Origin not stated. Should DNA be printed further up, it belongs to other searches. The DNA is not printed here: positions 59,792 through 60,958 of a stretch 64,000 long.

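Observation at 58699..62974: ino1 – HtrB/PatA-like acyltransferase – GT2 polyprenol-phosphate sugar synthase – HAD-IIA phosphatase: putative inositol glycolipid module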

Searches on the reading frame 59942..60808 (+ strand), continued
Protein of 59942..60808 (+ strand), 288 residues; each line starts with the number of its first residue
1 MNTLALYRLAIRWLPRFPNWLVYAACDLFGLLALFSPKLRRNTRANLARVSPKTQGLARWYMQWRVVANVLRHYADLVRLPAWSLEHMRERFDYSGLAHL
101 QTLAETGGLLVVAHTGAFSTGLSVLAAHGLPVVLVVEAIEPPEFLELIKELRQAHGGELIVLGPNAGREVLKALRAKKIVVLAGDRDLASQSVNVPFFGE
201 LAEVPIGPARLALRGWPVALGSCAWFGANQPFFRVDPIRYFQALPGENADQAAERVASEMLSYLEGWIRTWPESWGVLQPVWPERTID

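Call 24: find_homologous_proteins(query=A1, max_evalue=1e-8)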
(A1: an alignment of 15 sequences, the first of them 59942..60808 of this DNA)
Query A1 (15 sequences) (288 aa, profile of the alignment): 652 proteins with E <= 1e-8 among 8000 candidates; the best 120 are listed.
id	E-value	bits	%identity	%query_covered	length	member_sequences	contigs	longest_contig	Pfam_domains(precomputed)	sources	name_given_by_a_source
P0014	2.7e-138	478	50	98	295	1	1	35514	PF03279.19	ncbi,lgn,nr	ncbi:MAG: hypothetical protein H0T53_13270 [Herpetosiphonaceae bacterium]|nr:hypothetical protein [H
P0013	5.3e-137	474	50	99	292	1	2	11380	PF03279.19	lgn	-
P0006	2.6e-136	472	52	99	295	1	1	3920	PF03279.19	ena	-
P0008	2.8e-136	471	51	99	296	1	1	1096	PF03279.19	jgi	jgi:phosphatidylinositol dimannoside acyltransferase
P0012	4.9e-135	467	51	99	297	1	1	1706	PF03279.19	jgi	jgi:phosphatidylinositol dimannoside acyltransferase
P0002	8.7e-135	467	90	100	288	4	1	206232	PF03279.19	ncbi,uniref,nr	ncbi:lysophospholipid acyltransferase family protein [Herpetosiphon llansteffanensis]|uniref:lysopho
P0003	1.9e-134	465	89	100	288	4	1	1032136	PF03279.19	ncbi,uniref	ncbi:lysophospholipid acyltransferase family protein [Herpetosiphon sp. NSE202]|uniref:lysophospholi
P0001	1.0e-133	463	100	100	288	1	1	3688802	PF03279.19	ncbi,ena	-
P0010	1.3e-133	463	50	99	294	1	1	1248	PF03279.19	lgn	-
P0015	3.0e-132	458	51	98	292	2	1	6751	PF03279.19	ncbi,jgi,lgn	-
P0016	7.0e-131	454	51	98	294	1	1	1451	PF03279.19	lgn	-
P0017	8.7e-131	453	49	98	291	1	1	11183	PF03279.19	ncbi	ncbi:MAG TPA: hypothetical protein VGE07_31430 [Herpetosiphonaceae bacterium]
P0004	3.3e-127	442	74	100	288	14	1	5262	PF03279.19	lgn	-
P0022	3.1e-99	350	30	100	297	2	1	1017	PF03279.19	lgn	-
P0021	1.3e-98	348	32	88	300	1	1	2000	PF03279.19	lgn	-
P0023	1.6e-95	338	31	87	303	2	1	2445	PF03279.19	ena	-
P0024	3.5e-93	330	32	99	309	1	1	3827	PF03279.19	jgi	jgi:KDO2-lipid IV(A) lauroyltransferase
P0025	3.6e-93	330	31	99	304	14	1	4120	PF03279.19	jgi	jgi:lauroyl/myristoyl acyltransferase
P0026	8.2e-92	325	32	99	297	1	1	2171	PF03279.19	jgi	jgi:phosphatidylinositol dimannoside acyltransferase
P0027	1.6e-90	321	32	96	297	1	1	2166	PF03279.19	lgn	-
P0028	3.6e-88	314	33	96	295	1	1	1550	PF03279.19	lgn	-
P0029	6.3e-88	313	28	83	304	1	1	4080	PF03279.19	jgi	jgi:KDO2-lipid IV(A) lauroyltransferase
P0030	4.3e-87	310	30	96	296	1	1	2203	PF03279.19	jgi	jgi:phosphatidylinositol dimannoside acyltransferase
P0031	1.2e-86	309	30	96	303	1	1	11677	PF03279.19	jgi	jgi:KDO2-lipid IV(A) lauroyltransferase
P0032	1.5e-86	308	30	97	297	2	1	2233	PF03279.19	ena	-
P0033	3.9e-85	304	32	96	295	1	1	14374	PF03279.19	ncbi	ncbi:MAG: lysophospholipid acyltransferase family protein [Candidatus Limnocylindria bacterium]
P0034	6.2e-85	303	31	83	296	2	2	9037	PF03279.19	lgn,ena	-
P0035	3.5e-84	300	33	87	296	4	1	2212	PF03279.19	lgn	-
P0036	5.1e-84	300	30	86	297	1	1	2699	PF03279.19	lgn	-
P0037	6.1e-84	300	33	99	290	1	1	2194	PF03279.19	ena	-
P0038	1.1e-83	299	30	100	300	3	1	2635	PF03279.19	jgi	jgi:KDO2-lipid IV(A) lauroyltransferase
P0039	1.3e-83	299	32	93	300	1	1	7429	PF03279.19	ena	-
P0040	1.8e-83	298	34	96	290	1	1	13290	PF03279.19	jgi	jgi:phosphatidylinositol dimannoside acyltransferase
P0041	1.4e-82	295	31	96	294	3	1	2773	PF03279.19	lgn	-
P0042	4.7e-82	293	32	96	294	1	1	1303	PF03279.19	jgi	jgi:KDO2-lipid IV(A) lauroyltransferase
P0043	1.1e-81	292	30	96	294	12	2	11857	PF03279.19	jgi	jgi:phosphatidylinositol dimannoside acyltransferase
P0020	1.1e-81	292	56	60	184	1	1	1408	PF03279.19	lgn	-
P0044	1.2e-81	292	34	95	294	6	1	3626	PF03279.19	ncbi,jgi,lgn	-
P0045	1.5e-81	292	31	96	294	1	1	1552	PF03279.19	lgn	-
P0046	1.9e-81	291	32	96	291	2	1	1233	PF03279.19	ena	-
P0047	1.9e-81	291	31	96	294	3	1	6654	PF03279.19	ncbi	-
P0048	2.8e-81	291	33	96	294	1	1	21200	PF03279.19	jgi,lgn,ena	-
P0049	3.3e-81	291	31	98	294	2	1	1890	PF03279.19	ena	-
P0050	3.5e-81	291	30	96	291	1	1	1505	PF03279.19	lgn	-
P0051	3.6e-81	291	30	93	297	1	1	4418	PF03279.19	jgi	jgi:KDO2-lipid IV(A) lauroyltransferase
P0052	4.0e-81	290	31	96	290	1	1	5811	PF03279.19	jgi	jgi:phosphatidylinositol dimannoside acyltransferase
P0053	6.8e-81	290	31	96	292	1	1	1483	PF03279.19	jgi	jgi:phosphatidylinositol dimannoside acyltransferase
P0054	8.1e-81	289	32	96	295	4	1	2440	PF03279.19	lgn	-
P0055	8.1e-81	289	32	97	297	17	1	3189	PF03279.19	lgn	-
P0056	1.0e-80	289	28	96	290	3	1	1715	PF03279.19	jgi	jgi:lauroyl/myristoyl acyltransferase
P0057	1.1e-80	289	32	96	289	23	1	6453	PF03279.19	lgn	-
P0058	1.1e-80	289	30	96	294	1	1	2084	PF03279.19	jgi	jgi:KDO2-lipid IV(A) lauroyltransferase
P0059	1.4e-80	289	32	97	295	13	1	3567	PF03279.19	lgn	-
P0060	1.6e-80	288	31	96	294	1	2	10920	PF03279.19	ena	-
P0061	1.6e-80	288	32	99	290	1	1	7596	PF03279.19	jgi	jgi:phosphatidylinositol dimannoside acyltransferase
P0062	1.8e-80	288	32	99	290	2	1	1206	PF03279.19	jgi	-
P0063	1.8e-80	288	33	96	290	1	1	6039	PF03279.19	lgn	-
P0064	2.3e-80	288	31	96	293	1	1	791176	PF03279.19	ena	-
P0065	2.7e-80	288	32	96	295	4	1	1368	PF03279.19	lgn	-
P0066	2.7e-80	288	33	87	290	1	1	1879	PF03279.19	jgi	jgi:lauroyl/myristoyl acyltransferase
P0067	3.1e-80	287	30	96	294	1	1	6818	PF03279.19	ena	-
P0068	3.2e-80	287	33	94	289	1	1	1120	PF03279.19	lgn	-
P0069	3.3e-80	287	32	96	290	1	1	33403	PF03279.19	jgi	jgi:lauroyl/myristoyl acyltransferase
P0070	3.7e-80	287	28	99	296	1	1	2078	PF03279.19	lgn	-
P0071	3.8e-80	287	31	95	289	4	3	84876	PF03279.19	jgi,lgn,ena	-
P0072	3.9e-80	287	31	86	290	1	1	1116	PF03279.19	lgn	-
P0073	4.2e-80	287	31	96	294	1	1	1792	PF03279.19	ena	-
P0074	5.9e-80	287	31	99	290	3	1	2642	PF03279.19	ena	-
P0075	6.1e-80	287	32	93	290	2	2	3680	PF03279.19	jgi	jgi:KDO2-lipid IV(A) lauroyltransferase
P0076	6.4e-80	286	31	87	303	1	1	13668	PF03279.19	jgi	jgi:KDO2-lipid IV(A) lauroyltransferase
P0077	6.8e-80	286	30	96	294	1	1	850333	PF03279.19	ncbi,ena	-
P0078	6.9e-80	286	30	96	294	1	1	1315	PF03279.19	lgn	-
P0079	7.0e-80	286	32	96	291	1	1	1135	PF03279.19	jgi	jgi:phosphatidylinositol dimannoside acyltransferase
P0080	7.3e-80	286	30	96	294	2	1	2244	PF03279.19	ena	-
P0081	7.4e-80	286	29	96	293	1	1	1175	PF03279.19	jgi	jgi:phosphatidylinositol dimannoside acyltransferase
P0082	8.7e-80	286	30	96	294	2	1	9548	PF03279.19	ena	-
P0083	9.0e-80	286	29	96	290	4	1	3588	PF03279.19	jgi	jgi:KDO2-lipid IV(A) lauroyltransferase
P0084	9.3e-80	286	30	96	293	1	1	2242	PF03279.19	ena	-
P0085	9.3e-80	286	31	96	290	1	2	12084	PF03279.19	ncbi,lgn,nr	ncbi:MAG: hypothetical protein M3153_02565 [Chloroflexota bacterium]|nr:hypothetical protein [Chloro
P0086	9.7e-80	286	31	99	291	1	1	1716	PF03279.19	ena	-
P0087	1.0e-79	286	30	96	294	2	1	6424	PF03279.19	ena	-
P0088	1.3e-79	285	31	96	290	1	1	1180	PF03279.19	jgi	jgi:KDO2-lipid IV(A) lauroyltransferase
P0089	1.7e-79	285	32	97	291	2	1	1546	PF03279.19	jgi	jgi:KDO2-lipid IV(A) lauroyltransferase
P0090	1.7e-79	285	32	96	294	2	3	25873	PF03279.19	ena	-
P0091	1.9e-79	285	31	96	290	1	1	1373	PF03279.19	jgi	jgi:KDO2-lipid IV(A) lauroyltransferase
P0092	2.0e-79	285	31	96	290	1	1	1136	PF03279.19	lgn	-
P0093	2.0e-79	285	32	94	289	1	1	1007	PF03279.19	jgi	jgi:phosphatidylinositol dimannoside acyltransferase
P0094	2.0e-79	285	32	95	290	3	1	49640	PF03279.19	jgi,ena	-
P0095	2.1e-79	285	31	96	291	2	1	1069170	PF03279.19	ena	-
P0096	2.3e-79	285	30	96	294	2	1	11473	PF03279.19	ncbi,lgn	ncbi:MAG: hypothetical protein ABIW50_02960 [Candidatus Limnocylindria bacterium]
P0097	2.6e-79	284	31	96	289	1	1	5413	PF03279.19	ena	-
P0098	2.7e-79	284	31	96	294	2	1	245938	PF03279.19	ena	-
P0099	2.9e-79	284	31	96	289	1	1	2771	PF03279.19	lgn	-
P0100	3.0e-79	284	33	99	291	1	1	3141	PF03279.19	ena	-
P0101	3.3e-79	284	32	87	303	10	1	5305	PF03279.19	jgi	jgi:lauroyl/myristoyl acyltransferase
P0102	3.4e-79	284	32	75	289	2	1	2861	PF03279.19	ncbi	-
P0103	3.4e-79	284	32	96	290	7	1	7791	PF03279.19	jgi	jgi:phosphatidylinositol dimannoside acyltransferase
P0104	3.5e-79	284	32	87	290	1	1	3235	PF03279.19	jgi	jgi:phosphatidylinositol dimannoside acyltransferase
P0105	4.0e-79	284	31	99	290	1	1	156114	PF03279.19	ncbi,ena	-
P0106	4.4e-79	284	31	97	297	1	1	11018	PF03279.19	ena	-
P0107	4.8e-79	284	33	96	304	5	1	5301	PF03279.19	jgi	jgi:KDO2-lipid IV(A) lauroyltransferase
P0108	5.0e-79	284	29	96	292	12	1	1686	PF03279.19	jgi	-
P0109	5.5e-79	283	31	96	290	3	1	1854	PF03279.19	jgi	jgi:KDO2-lipid IV(A) lauroyltransferase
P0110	6.5e-79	283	32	96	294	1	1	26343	PF03279.19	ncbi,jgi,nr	ncbi:MAG TPA: hypothetical protein VEW95_12850 [Candidatus Limnocylindrales bacterium]|nr:hypothetic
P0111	6.6e-79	283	29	95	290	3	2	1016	PF03279.19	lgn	-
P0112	6.7e-79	283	33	99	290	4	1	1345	PF03279.19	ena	-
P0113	6.8e-79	283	33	87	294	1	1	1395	PF03279.19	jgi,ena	-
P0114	6.9e-79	283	31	99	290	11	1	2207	PF03279.19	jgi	jgi:phosphatidylinositol dimannoside acyltransferase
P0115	7.3e-79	283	31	99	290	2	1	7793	PF03279.19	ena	-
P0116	8.3e-79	283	31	87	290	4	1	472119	PF03279.19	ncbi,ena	-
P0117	8.4e-79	283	30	96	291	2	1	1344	PF03279.19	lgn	-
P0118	8.8e-79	283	32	96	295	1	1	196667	PF03279.19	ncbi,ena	-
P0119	9.4e-79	283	32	96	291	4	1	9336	PF03279.19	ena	-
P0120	1.1e-78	282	32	97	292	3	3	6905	PF03279.19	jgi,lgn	jgi:KDO2-lipid IV(A) lauroyltransferase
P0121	1.1e-78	282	27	96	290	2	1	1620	PF03279.19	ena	-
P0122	1.2e-78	282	29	96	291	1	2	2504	PF03279.19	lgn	-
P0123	1.2e-78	282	30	96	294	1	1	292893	PF03279.19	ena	-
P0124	1.3e-78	282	31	93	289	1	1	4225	PF03279.19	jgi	jgi:lauroyl/myristoyl acyltransferase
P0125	1.5e-78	282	32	93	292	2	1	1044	PF03279.19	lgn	-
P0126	1.5e-78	282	33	96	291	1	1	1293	PF03279.19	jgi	jgi:KDO2-lipid IV(A) lauroyltransferase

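Call 25: find_encoding_contigs(protein=P0095, flank=8000, max_places=1)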
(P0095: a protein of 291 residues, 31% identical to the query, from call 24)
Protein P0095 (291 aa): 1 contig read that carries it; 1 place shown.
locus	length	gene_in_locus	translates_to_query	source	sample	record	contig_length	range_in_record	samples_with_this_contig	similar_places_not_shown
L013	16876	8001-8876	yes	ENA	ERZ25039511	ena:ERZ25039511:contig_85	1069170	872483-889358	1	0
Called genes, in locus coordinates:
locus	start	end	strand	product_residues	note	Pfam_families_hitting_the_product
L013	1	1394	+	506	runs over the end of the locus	PF00982:Glyco_transf_20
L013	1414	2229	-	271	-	PF02358:Trehalose_PPase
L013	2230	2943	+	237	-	PF04203:Sortase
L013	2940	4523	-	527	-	PF07690:MFS_1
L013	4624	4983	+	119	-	PF12840:HTH_20, PF01022:HTH_5, PF13412:HTH_24 (weak)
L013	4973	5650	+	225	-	PF01066:CDP-OH_P_transf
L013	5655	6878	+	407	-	PF01658:Inos-1-P_synth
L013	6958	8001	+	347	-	PF03279:Lip_A_acyltrans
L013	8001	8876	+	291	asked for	PF03279:Lip_A_acyltrans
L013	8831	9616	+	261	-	PF13263:PHP_C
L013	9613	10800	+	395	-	PF13439:Glyco_transf_4, PF13579:Glyco_trans_4_4, PF20706:GT4-conflict, PF00534:Glycos_transf_1, PF13524:Glyco_trans_1_2, PF13692:Glyco_trans_1_4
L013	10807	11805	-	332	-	PF00583:Acetyltransf_1 (weak), PF13527:Acetyltransf_9 (weak), PF00583:Acetyltransf_1, PF13508:Acetyltransf_7, PF13673:Acetyltransf_10 (weak)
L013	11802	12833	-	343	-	PF00583:Acetyltransf_1 (weak), PF13527:Acetyltransf_9 (faint), PF13508:Acetyltransf_7, PF08445:FR47 (faint), PF00583:Acetyltransf_1, PF13673:Acetyltransf_10 (weak), PF13508:Acetyltransf_7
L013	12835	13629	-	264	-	PF01061:ABC2_membrane, PF12698:ABC2_membrane_3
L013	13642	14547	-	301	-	PF00005:ABC_tran, PF13304:AAA_21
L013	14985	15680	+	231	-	-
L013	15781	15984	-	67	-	-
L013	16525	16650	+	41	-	-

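Call 26: find_encoding_contigs(protein=P0077, flank=8000, max_places=1)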
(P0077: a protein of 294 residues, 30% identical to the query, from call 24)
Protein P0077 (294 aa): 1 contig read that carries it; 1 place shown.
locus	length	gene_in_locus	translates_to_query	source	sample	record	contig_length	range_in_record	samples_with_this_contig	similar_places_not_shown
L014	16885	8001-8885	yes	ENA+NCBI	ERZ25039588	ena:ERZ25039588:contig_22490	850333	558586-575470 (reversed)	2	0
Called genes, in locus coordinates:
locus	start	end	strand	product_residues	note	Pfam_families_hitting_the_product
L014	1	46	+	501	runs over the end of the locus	PF00982:Glyco_transf_20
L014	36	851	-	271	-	PF02358:Trehalose_PPase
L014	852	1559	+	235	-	PF04203:Sortase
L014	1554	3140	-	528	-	PF07690:MFS_1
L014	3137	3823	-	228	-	-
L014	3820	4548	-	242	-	PF00005:ABC_tran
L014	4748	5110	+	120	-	PF01022:HTH_5, PF12840:HTH_20, PF13412:HTH_24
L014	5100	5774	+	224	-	PF01066:CDP-OH_P_transf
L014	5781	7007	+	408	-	PF01658:Inos-1-P_synth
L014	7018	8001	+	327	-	PF03279:Lip_A_acyltrans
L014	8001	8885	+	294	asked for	PF03279:Lip_A_acyltrans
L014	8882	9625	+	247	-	PF02811:PHP (weak), PF13263:PHP_C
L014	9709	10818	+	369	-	PF13439:Glyco_transf_4, PF13579:Glyco_trans_4_4, PF20706:GT4-conflict, PF00534:Glycos_transf_1, PF13692:Glyco_trans_1_4, PF13524:Glyco_trans_1_2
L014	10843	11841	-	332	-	PF00583:Acetyltransf_1, PF13527:Acetyltransf_9 (faint), PF13673:Acetyltransf_10 (faint), PF13508:Acetyltransf_7 (weak), PF00583:Acetyltransf_1, PF13508:Acetyltransf_7 (weak)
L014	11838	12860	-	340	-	PF00583:Acetyltransf_1 (weak), PF13527:Acetyltransf_9 (faint), PF13508:Acetyltransf_7, PF08445:FR47 (faint), PF00583:Acetyltransf_1, PF13673:Acetyltransf_10 (weak), PF13508:Acetyltransf_7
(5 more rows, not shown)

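Call 28: find_related_loci(query=A1, collection=metagenome_contigs, flank=8000)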
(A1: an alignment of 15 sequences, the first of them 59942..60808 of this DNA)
Query A1 (288 aa) in metagenome_contigs; peptide patterns used: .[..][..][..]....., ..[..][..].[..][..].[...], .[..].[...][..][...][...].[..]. (x = any residue, [..] = any of these).
600 stretches matched a pattern (row limit reached: there are more); 79 encode a relative of the query (tblastn E <= 1e-3); 79 distinct loci.
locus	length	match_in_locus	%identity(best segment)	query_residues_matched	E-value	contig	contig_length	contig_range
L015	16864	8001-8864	74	1-288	1e-139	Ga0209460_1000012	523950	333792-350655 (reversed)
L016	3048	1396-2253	51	1-283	5e-84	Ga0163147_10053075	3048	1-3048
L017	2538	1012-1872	30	1-284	1e-26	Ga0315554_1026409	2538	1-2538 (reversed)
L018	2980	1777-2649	33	2-284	6e-27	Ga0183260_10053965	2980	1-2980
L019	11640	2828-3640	27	12-282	3e-26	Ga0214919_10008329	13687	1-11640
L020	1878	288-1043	32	34-282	3e-26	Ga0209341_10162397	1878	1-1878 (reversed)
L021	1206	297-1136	31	9-284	6e-26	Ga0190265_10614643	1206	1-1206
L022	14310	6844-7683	32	9-284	4e-25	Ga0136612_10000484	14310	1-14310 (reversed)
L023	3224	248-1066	29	16-286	1e-24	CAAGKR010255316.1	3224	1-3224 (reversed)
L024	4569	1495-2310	33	17-284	1e-24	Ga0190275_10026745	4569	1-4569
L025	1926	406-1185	29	31-284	7e-24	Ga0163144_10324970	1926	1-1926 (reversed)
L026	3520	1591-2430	31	9-284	1e-23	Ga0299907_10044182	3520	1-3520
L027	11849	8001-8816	30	17-284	4e-23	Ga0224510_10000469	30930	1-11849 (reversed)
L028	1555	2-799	32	23-284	4e-23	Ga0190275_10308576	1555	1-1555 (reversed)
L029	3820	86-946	32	1-284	7e-23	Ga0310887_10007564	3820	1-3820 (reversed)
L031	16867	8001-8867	26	17-283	8e-23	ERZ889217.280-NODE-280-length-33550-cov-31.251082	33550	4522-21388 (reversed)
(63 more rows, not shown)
